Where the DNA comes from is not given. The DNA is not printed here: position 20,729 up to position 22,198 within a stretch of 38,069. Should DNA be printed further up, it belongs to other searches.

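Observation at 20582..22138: Self-contained AT-rich two-gene cassette (389-aa sensor/TM/coiled-coil protein + 67-aa two-TM protein) between the late activator and terS: candidate undescribed defence or exclusion system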

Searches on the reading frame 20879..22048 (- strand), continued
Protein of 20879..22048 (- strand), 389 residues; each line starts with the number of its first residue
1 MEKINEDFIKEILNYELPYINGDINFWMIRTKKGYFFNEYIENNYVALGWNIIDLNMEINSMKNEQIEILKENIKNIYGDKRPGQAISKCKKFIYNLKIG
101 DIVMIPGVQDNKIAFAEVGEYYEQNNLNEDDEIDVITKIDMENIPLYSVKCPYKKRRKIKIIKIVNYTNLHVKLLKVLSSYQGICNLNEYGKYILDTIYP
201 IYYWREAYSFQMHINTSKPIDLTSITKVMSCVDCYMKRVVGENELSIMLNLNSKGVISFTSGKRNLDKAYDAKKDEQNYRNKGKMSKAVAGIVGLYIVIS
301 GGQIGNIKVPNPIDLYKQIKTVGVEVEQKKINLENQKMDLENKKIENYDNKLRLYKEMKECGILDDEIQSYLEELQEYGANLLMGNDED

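Call 20: find_encoding_contigs(protein=P0031, flank=6000, max_places=3)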
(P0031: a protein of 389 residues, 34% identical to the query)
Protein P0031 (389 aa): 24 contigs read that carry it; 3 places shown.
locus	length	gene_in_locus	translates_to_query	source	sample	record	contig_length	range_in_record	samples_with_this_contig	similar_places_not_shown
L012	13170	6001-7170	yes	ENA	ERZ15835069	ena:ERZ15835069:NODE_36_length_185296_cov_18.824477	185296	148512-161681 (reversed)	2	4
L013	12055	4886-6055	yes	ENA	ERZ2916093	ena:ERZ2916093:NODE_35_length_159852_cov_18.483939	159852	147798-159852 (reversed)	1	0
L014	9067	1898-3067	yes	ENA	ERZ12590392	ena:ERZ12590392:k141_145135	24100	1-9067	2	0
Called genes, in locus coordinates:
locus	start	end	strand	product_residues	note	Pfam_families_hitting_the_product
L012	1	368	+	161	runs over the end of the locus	-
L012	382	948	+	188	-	-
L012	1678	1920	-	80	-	-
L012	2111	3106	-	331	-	PF13495:Phage_int_SAM_4, PF00589:Phage_integrase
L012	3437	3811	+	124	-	-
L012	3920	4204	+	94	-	-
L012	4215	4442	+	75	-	PF16945:Phage_r1t_holin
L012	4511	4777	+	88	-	PF19791:DUF6275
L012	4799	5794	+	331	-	PF01520:Amidase_3, PF01471:PG_binding_1 (faint)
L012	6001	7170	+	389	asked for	PF28530:DUF8426 (faint)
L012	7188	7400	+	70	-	-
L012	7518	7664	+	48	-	-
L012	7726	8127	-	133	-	PF15919:HicB_lk_antitox (weak), PF15970:HicB-like_2 (weak)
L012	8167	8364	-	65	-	PF07927:HicA_toxin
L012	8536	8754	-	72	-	PF05067:Mn_catalase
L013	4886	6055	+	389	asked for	PF28530:DUF8426 (faint)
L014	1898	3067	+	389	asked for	PF28530:DUF8426 (faint)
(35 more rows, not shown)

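Call 21: predict_structure(alignment_id=A1)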
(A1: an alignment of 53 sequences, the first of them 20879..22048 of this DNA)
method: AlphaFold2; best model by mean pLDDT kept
length: 389 residues; sequences in the alignment: 53
mean_pLDDT: 83.8   pTM: 0.82
mean pLDDT of the five models: 83.8, 83.4, 82.6, 82.4, 81.9
residues with pLDDT >= 90: 154; 70-90: 177; 50-70: 52; < 50: 6
segments of 3 or more residues with pLDDT < 50: 337-340
pLDDT, mean of each block of 10 residues (from residue 1): 65 83 93 89 96 92 94 95 93 96 88 95 95 92 77 97 89 86 89 92 91 84 90 88 82 80 84 88 69 81 64 72 60 54 66 78 81 88 74
secondary structure, 60 per line:
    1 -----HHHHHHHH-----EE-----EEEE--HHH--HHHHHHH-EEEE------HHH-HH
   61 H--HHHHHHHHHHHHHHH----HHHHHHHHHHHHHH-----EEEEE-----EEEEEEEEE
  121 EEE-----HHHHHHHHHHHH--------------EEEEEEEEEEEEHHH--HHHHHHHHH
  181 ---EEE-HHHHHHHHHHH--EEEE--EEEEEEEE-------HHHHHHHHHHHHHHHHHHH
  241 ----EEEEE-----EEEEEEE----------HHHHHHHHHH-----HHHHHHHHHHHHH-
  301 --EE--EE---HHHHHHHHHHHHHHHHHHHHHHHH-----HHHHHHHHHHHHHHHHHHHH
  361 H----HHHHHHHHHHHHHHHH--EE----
elements in order: H6-13 E26-29 H37-43 E45-48 H64-78 H83-96 E102-106 E112-123 H129-140 E155-166 H172-180 E184-186 H188-198 E201-204 E207-214 H222-240 E245-249 E255-261 H272-281 H287-299 H312-335 H341-361 H366-381

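Call 26: fold_search(model_id=the predicted structure, library=pdb)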
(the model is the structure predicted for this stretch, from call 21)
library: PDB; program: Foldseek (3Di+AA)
matches with E <= 10: 801; with E <= 0.001: 0
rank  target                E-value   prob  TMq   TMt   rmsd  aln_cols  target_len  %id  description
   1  7r5w_A                3.9e-03  1.00  0.23  0.52   7.8       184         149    9  Crystal structure of YTHDF2 with compound YLI_DF_029 (released 2022-03-16)
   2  7r5w_B                5.5e-03  1.00  0.24  0.55   7.1       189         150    9  Crystal structure of YTHDF2 with compound YLI_DF_029 (released 2022-03-16)
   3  4u8t_A                5.9e-03  0.99  0.23  0.48   6.7       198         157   12  Crystal structure of YTH domain of Zygosaccharomyces rouxii MRB1 protein in complex with N6-Methyladenosine RNA (released 2014-09-10)
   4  4wqn_A                6.9e-03  1.00  0.24  0.53   7.5       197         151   10  Crystal structure of N6-methyladenosine RNA reader YTHDF2 (released 2014-11-19)
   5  7yx6_A                7.3e-03  1.00  0.23  0.52   7.9       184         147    9  Crystal structure of YTHDF2 with compound YLI_DF_027 (released 2022-02-23)
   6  7pj9_B                7.7e-03  0.99  0.23  0.48   9.3       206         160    9  Crystal structure of YTHDC1 with compound DHU_DC1_232 (released 2021-10-20)
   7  7a1v_A                1.1e-02  1.00  0.23  0.53   7.7       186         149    9  Crystal structure of YTHDF2 in complex with m1A (released 2021-08-25)
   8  7z4u_B                1.1e-02  1.00  0.23  0.52   7.2       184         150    9  Crystal structure of YTHDF2 with compound YLI_DF_028 (released 2022-03-16)
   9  4rdn_B                1.1e-02  1.00  0.23  0.54   7.0       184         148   10  Structure of YTH-YTHDF2 in complex with m6A (released 2014-12-24)
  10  5h8a_C                1.6e-02  0.99  0.23  0.47   8.8       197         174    9  Mmi1 YTH domain (released 2016-01-13)
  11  9qem_A                1.6e-02  0.99  0.23  0.54   6.8       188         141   10  Crystal structure of YTHDF2 in complex with compound 3 (AI-DF2-11) (released 2025-07-09)
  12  8bs5                  1.7e-02  0.98  0.23  0.47   8.5       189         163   10  Crystal structure of YTHDF3 YTH domain open conformation (released 2023-12-13)
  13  4rcm_A                1.7e-02  0.95  0.23  0.46   7.5       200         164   10  Crystal structure of the Pho92 YTH domain in complex with m6A (released 2014-11-19)
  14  7z8p_A                1.9e-02  0.99  0.22  0.51   7.9       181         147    8  Crystal structure of YTHDF2 with compound ZA_166 (released 2022-03-30)
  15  7z8w_B                3.0e-02  0.98  0.23  0.50   7.3       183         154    9  Crystal structure of YTHDF2 with compound YLI_DC1_018 (released 2022-03-30)
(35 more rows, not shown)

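Call 30: search_protein_families(library=padloc, proteins=[L001:3944-5038:+, L002:3926-4927:+, P0010, P0031, P0059, P0119], max_evalue=0.01)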
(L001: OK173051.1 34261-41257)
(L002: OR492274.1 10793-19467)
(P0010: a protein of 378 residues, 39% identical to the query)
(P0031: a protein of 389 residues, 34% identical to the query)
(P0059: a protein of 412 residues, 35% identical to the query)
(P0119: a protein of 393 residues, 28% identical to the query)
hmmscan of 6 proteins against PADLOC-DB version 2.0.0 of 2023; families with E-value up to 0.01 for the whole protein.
L001:3944-5038:+ (364 aa): 4 families
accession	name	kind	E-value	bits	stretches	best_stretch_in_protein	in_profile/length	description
PDLC04806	PDC-S02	-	3.6e-17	60.6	1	31-152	4-123/324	-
PDLC04819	PDC-S02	-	1.2e-11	42.4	1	30-155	4-125/334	-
PDLC04815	PDC-S02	-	1e-08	32.9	1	31-163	3-131/346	-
PDLC04799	PDC-S02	-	0.0044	14.2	1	90-145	71-125/308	-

L002:3926-4927:+ (333 aa): 5 families
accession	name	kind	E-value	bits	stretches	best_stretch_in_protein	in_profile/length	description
PDLC04815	PDC-S02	-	2.1e-16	58.2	1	26-145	3-123/346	-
PDLC04819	PDC-S02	-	2.5e-16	57.9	1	25-125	4-106/334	-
PDLC04806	PDC-S02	-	3.9e-16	57.2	1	26-126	4-105/324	-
PDLC04824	PDC-S02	-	1.1e-05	22.8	1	25-126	3-110/308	-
PDLC04799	PDC-S02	-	0.0011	16.2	1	24-128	2-112/308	-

P0010 (378 aa): 3 families
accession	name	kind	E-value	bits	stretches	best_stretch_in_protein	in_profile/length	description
PDLC04806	PDC-S02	-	4.5e-13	47.2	1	23-114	3-96/324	-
PDLC04819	PDC-S02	-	1.1e-11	42.6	1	23-113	4-97/334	-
PDLC04815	PDC-S02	-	7.3e-10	36.7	1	24-124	3-105/346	-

P0031 (389 aa): 2 families
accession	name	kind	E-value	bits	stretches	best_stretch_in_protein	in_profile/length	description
PDLC04806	PDC-S02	-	1.4e-11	42.2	1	24-113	3-94/324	-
PDLC04815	PDC-S02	-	3.7e-06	24.5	1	25-120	3-100/346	-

P0059 (412 aa): 3 families
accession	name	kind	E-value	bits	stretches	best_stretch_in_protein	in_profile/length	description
PDLC04806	PDC-S02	-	3.1e-12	44.4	1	26-121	2-97/324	-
PDLC04819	PDC-S02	-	6.6e-10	36.7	1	27-128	4-106/334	-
PDLC04815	PDC-S02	-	1.4e-08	32.5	1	28-135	3-110/346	-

P0119 (393 aa): 3 families
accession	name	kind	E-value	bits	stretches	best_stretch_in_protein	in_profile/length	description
PDLC04806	PDC-S02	-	8.3e-09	33.1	1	27-119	2-95/324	-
PDLC04819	PDC-S02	-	4.5e-06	24.1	1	28-117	4-95/334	-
PDLC04815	PDC-S02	-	2.3e-05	21.9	1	29-127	3-102/346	-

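Call 33: search_protein_families(library=pfam, proteins=[L001:3944-5038:+, L002:3926-4927:+, P0068, P0010, P0059], max_evalue=0.1)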
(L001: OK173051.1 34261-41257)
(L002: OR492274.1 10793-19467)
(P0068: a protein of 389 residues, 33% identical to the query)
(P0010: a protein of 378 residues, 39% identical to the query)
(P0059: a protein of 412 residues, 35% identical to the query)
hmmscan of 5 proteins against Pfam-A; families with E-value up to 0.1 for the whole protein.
L001:3944-5038:+ (364 aa): 1 family
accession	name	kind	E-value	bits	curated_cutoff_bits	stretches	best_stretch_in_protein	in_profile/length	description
PF18291.6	HU-HIG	-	0.0089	16.5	26.2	1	283-335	70-121/125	HU domain fused to wHTH, Ig, or Glycine-rich motif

L002:3926-4927:+ (333 aa): 0 families

P0068 (389 aa): 1 family
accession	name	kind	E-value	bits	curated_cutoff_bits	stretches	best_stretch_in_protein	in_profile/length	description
PF22470.1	Histone_HNS_N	-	6.2e-06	26.5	24.5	1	296-348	25-77/79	H-NS histone-like proteins, N-terminal domain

P0010 (378 aa): 0 families

P0059 (412 aa): 0 families

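Call 36: search_solved_structures(query=A1, max_evalue=10, show_alignments=2)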
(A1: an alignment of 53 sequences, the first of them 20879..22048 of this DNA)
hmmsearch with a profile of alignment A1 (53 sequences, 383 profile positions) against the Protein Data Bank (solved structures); distinct sequences matched with E-value up to 10: 8.
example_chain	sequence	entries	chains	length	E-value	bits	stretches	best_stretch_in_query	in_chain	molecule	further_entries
9dzz_B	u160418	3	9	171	0.03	16.5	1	269-367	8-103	Sec-independent protein translocase protein TatB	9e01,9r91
2mi2_A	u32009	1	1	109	0.03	16.5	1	269-359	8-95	Sec-independent protein translocase protein TatB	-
8enk_E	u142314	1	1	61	0.2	13.8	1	312-359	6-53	Protein THO1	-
4uzx_A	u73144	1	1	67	0.24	13.5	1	312-362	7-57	PROTEIN THO1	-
4a48_A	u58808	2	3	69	2.1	10.4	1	144-181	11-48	PROBABLE COPPER-TRANSPORTING ATPASE PACS | COPPER-TRANSPORTING ATPASE PACS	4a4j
8p1y_AAA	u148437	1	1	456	2.2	10.4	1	312-381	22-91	Serine--tRNA ligase, cytoplasmic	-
6gir_A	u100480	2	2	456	2.2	10.4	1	312-381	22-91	Serine--tRNA ligase, cytoplasmic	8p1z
6y07_A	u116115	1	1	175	5.8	9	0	307-369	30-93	sohair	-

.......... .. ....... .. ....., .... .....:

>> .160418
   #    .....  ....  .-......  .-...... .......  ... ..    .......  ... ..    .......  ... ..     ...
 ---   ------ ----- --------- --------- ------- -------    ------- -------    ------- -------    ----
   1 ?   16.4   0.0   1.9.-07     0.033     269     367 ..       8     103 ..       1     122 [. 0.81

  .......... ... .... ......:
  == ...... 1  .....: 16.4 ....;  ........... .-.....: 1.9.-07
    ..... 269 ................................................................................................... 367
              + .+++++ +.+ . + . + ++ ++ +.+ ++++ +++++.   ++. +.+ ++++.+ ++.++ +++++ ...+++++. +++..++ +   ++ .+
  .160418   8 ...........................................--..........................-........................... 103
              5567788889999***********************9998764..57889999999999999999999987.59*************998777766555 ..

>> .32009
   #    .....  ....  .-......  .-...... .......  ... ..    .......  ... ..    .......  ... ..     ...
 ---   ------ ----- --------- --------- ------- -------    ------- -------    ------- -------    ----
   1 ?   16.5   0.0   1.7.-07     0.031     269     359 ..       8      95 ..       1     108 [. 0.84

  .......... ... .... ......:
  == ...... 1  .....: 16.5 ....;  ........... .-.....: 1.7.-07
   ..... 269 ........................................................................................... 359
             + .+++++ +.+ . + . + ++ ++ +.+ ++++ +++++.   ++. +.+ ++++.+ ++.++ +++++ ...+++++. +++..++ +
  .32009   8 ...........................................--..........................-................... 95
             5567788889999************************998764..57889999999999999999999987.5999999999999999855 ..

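Call 51: fold_search(model_id=the predicted structure, library=viral)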
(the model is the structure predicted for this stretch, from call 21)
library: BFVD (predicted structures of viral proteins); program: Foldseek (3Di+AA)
matches with E <= 10: 557; with E <= 0.001: 1
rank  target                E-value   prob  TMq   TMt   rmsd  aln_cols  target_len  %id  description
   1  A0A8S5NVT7            2.2e-20  1.00  0.54  0.62  11.1       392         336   21  Uncharacterized protein [Myoviridae sp. ctEBR14]
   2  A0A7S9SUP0            1.3e-03  1.00  0.20  0.46   8.3       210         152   13  Uncharacterized protein [Virus NIOZ-UU159]
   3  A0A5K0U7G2            2.5e-02  0.66  0.17  0.11  18.5       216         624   10  Uncharacterized protein [Yasminevirus sp. GU-2018]
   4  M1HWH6                5.4e-02  0.82  0.21  0.47   7.7       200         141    9  (no name in the UniProt tables at hand)
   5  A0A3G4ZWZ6            6.8e-02  0.11  0.13  0.18  19.2       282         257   12  Uncharacterized protein [Faunusvirus sp.]
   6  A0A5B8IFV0            1.3e-01  0.84  0.20  0.32   6.5       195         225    7  Uncharacterized protein [Mimiviridae sp. ChoanoV1]
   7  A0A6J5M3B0            1.3e-01  0.35  0.12  0.23   8.6       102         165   13  Uncharacterized protein [uncultured Caudovirales phage]
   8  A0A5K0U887            1.3e-01  0.08  0.12  0.11  19.8       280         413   14  Uncharacterized protein [Yasminevirus sp. GU-2018]
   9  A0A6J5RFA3            1.3e-01  0.13  0.12  0.15  21.4       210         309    8  Endonuclease relaxase, MobA/VirD2 [uncultured Caudovirales phage]
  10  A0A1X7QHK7            1.4e-01  0.33  0.09  0.18   9.0        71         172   18  (no name in the UniProt tables at hand)
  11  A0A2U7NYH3            1.8e-01  0.72  0.20  0.40   7.1       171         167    9  ASCH domain-containing protein [Hot spring virus BHS1]
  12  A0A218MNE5            2.1e-01  0.02  0.07  0.05  25.1       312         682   12  Uncharacterized protein [uncultured virus]
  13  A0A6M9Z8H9            2.2e-01  0.09  0.10  0.16  20.2       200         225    9  Replication-associated protein [Cressdnaviricota sp.]
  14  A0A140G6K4            2.3e-01  0.66  0.17  0.41   4.5       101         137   10  Uncharacterized protein [Arthrobacter phage Kitkat]
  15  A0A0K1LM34            2.9e-01  0.25  0.11  0.33   8.8        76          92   14  Uncharacterized protein [Rhodobacter phage RcSpartan]
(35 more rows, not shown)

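Call 55: find_related_loci(query=A1, collection=genome_contigs, flank=5000)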
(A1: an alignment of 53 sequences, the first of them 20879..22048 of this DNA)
Query A1 (389 aa) in genome_contigs; peptide patterns used: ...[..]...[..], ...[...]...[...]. (x = any residue, [..] = any of these).
116 stretches matched a pattern; 35 encode a relative of the query (tblastn E <= 1e-3); 34 distinct loci.
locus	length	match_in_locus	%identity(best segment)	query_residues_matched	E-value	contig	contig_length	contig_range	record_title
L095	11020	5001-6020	37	9-376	3e-70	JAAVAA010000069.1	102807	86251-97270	MAG: Lachnospiraceae bacterium isolate Mgla_MAG_18-bin_8 c_000000033257, whole genome shotgun sequence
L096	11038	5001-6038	37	4-377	2e-67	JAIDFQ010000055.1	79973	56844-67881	MAG: Lachnospiraceae bacterium isolate SC0320_S5_9 SC0320_S5_9_contig_55, whole genome shotgun sequence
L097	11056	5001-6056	33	4-382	5e-57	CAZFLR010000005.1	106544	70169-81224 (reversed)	MAG TPA_asm: uncultured Kineothrix sp. isolate SRP350583_co3_239 genome assembly, contig: NODE_114_length_106544_cov_26.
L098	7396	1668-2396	40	12-257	1e-56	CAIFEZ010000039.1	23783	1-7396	MAG: uncultured eubacterium 1-6 isolate UMB00020 genome assembly, contig: NODE_517_length_23783_cov_415.098196, whole ge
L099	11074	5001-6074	30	8-377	7e-56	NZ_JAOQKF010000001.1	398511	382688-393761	Muriventricola aceti strain H5_61 .14207_7_60.1, whole genome shotgun sequence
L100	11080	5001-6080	29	6-377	4e-54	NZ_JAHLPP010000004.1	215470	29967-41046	Pseudoflavonifractor sp. MSJ-37 L-48_ctg0004, whole genome shotgun sequence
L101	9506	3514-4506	32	7-363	2e-53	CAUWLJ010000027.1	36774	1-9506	MAG: uncultured Eisenbergiella sp. isolate SRS10476985__bin131 genome assembly, contig: SRS10476985_NODE_1435_length_367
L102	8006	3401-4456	32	7-382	4e-53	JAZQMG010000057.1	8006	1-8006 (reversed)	MAG: Acetatifactor sp. isolate T1900044606_TS20190072.MAGScoT_cleanbin_000104 SGB_746_k141_1441598, whole genome shotgun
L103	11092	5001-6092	31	3-387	8e-53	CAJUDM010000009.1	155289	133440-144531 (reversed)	MAG TPA_asm: uncultured Lachnospiraceae bacterium isolate MGBC129284 genome assembly, contig: MGBC129284.9, whole genome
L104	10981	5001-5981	31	9-363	3e-51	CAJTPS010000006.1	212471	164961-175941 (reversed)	MAG TPA_asm: uncultured Lachnospiraceae bacterium isolate MGBC108720 genome assembly, contig: MGBC108720.6, whole genome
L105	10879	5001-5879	34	16-313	5e-51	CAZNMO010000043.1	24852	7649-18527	MAG TPA_asm: uncultured Clostridiaceae bacterium isolate binchicken_co158_98 genome assembly, contig: NODE_1776_length_2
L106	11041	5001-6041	31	5-375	4e-51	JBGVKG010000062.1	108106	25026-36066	MAG: Lachnospiraceae bacterium isolate fecal_MAG_31 fecal_MAG_31_contig_0062, whole genome shotgun sequence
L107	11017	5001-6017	34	9-359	8e-48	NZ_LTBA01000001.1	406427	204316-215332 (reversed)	Clostridium tepidiprofundi DSM 19306 CLTE_contig000001, whole genome shotgun sequence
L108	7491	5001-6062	29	3-382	6e-47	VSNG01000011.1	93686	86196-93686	MAG: Lachnospiraceae bacterium isolate S9762_S14_bin.22 S9762_S14_S9762_S14_bin.22_contig_11, whole genome shotgun seque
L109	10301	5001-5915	30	2-325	7e-46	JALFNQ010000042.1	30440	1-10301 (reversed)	MAG: Lachnospiraceae bacterium isolate SUG845 k141_162881, whole genome shotgun sequence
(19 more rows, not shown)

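Call 58: find_encoding_contigs(protein=P0078, flank=5000, max_places=3)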
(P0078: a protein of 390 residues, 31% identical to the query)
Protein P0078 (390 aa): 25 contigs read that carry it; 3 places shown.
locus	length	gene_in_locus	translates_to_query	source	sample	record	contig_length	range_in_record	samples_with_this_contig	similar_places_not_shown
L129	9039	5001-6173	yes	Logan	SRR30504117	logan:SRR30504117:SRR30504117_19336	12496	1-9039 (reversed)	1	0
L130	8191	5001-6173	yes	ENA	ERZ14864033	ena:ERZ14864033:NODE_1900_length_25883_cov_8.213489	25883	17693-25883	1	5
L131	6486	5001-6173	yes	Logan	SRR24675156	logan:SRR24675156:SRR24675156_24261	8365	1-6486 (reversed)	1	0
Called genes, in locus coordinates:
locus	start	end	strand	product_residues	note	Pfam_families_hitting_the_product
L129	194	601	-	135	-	-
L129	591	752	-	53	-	-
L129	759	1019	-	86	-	-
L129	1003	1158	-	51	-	-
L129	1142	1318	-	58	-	-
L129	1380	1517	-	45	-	-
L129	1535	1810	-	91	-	-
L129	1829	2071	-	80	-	-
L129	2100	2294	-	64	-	-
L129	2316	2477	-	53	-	-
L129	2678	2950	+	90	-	-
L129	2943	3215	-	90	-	-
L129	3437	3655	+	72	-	-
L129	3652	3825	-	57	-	-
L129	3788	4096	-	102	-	-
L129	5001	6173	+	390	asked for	-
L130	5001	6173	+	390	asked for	-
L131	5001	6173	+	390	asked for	-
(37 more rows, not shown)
